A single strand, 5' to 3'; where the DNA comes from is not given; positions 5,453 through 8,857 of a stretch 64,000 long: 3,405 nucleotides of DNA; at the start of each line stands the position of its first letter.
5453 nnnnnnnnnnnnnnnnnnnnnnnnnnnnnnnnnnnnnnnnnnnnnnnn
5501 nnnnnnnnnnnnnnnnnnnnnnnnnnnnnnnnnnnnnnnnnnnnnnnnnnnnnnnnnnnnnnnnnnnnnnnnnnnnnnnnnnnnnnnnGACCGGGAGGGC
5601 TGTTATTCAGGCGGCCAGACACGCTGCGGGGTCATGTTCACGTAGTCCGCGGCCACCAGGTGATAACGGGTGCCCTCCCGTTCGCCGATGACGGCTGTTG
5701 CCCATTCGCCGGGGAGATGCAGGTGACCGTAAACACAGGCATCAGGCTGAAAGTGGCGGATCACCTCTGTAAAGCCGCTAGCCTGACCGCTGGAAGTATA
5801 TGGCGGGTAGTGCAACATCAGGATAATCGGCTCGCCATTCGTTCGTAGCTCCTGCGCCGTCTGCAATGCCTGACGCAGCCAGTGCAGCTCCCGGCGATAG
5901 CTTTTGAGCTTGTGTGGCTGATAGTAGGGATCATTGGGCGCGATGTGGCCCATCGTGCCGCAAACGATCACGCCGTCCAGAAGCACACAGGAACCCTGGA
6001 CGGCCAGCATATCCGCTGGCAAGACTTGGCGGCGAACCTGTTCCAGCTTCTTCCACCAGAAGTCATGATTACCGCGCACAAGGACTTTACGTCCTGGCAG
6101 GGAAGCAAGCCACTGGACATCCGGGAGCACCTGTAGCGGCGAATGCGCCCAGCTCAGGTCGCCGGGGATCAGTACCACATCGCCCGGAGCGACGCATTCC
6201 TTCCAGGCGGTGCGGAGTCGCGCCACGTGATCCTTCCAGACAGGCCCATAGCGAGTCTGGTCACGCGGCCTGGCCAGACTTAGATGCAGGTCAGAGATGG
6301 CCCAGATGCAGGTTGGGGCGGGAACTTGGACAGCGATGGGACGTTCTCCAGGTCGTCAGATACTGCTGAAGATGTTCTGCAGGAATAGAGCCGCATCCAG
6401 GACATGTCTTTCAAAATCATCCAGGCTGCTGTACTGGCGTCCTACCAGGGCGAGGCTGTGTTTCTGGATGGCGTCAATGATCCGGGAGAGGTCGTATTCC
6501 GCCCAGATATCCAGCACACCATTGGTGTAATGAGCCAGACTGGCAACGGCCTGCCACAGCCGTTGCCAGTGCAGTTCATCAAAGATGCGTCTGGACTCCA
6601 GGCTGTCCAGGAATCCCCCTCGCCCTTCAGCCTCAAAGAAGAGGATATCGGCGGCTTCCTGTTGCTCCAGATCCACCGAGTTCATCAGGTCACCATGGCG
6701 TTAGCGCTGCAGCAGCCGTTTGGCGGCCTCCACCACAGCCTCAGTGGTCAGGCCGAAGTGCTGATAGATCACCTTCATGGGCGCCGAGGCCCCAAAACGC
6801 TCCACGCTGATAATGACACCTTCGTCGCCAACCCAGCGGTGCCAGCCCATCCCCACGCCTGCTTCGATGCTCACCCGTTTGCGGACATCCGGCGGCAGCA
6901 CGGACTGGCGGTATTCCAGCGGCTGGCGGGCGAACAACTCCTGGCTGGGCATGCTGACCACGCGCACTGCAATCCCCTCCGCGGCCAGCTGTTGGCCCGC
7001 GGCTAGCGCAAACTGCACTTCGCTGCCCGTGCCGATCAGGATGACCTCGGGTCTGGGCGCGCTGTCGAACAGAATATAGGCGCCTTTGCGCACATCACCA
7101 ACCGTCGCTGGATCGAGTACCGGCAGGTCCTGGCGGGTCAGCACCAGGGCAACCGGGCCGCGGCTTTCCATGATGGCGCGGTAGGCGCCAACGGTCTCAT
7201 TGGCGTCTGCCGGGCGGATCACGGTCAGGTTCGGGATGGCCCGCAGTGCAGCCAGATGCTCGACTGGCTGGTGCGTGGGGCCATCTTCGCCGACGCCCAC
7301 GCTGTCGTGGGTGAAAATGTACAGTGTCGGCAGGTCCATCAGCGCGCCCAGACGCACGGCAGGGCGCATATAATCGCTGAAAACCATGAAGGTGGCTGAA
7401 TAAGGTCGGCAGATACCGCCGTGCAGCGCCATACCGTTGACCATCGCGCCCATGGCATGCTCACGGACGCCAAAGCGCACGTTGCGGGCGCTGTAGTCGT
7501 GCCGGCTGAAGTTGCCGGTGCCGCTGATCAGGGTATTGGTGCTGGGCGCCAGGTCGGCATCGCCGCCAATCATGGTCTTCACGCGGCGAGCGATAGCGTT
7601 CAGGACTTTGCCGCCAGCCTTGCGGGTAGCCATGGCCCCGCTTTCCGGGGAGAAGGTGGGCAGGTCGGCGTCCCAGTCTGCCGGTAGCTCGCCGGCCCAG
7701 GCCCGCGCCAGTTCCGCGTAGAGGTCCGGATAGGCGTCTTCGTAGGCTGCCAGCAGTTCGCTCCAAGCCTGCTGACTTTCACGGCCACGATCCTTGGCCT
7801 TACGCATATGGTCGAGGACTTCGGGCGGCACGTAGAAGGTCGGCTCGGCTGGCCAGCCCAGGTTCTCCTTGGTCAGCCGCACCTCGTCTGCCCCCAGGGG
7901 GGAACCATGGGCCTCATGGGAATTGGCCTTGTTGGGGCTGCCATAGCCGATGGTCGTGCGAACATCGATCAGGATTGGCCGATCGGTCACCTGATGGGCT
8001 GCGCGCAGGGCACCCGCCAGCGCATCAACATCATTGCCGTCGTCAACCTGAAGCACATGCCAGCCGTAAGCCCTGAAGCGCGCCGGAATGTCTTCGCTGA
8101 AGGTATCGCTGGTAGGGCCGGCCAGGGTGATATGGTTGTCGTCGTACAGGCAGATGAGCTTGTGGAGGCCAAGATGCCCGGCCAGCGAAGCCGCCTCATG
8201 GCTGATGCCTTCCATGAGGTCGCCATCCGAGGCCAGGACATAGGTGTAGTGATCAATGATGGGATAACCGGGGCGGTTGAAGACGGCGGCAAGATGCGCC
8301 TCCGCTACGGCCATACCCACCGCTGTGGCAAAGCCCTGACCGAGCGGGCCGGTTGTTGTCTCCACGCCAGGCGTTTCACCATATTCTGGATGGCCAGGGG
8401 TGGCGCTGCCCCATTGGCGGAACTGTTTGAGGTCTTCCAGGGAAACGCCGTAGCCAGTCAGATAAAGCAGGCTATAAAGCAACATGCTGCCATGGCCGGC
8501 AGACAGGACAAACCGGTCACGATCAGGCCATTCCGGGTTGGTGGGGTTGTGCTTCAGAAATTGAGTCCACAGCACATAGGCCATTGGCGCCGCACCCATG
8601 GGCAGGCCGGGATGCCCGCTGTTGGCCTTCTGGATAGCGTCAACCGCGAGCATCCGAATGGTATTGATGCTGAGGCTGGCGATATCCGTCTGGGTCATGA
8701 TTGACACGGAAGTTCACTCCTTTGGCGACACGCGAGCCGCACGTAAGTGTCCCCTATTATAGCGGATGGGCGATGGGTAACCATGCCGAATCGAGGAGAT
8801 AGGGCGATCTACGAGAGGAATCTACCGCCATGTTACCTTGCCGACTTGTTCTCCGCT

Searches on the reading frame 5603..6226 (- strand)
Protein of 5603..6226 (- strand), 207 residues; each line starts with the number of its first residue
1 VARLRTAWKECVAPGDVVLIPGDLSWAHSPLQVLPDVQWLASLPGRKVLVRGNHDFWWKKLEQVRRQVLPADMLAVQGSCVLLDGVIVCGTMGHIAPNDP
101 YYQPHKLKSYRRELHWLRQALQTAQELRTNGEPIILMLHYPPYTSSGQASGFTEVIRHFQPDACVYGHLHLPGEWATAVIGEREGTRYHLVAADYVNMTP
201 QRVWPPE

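Call 21: search_protein_families(library=pfam, proteins=[window:5603-6226:-], max_evalue=0.0001)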
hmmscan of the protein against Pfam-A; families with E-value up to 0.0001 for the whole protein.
window:5603-6226:- (207 aa): 2 families
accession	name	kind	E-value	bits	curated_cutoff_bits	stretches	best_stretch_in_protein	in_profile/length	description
PF00149.33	Metallophos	-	2.2e-13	51.5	21.5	1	3-171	17-190/191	Calcineurin-like phosphoesterase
PF12850.12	Metallophos_2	-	4.8e-05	23.9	27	0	10-172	21-119/154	Calcineurin-like phosphoesterase superfamily domain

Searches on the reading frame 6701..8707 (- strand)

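Call 21: search_protein_families(library=pfam, proteins=[window:6701-8707:-], max_evalue=0.0001)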
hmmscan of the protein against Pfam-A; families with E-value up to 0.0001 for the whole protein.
window:6701-8707:- (668 aa): 4 families
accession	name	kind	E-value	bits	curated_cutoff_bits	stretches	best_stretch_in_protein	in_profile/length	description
PF00456.26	Transketolase_N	-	6.9e-152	505.6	22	1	11-342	3-334/334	Transketolase, thiamine diphosphate binding domain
PF02779.29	Transket_pyr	-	1.8e-54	184.5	27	1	358-529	2-173/174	Transketolase, pyrimidine binding domain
PF22613.1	Transketolase_C_1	-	2.7e-41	140.7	27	1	542-654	1-113/113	Transketolase-like TK C-terminal domain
PF02780.25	Transketolase_C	-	2.7e-14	53.6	25.9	1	551-658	8-124/124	Transketolase, C-terminal domain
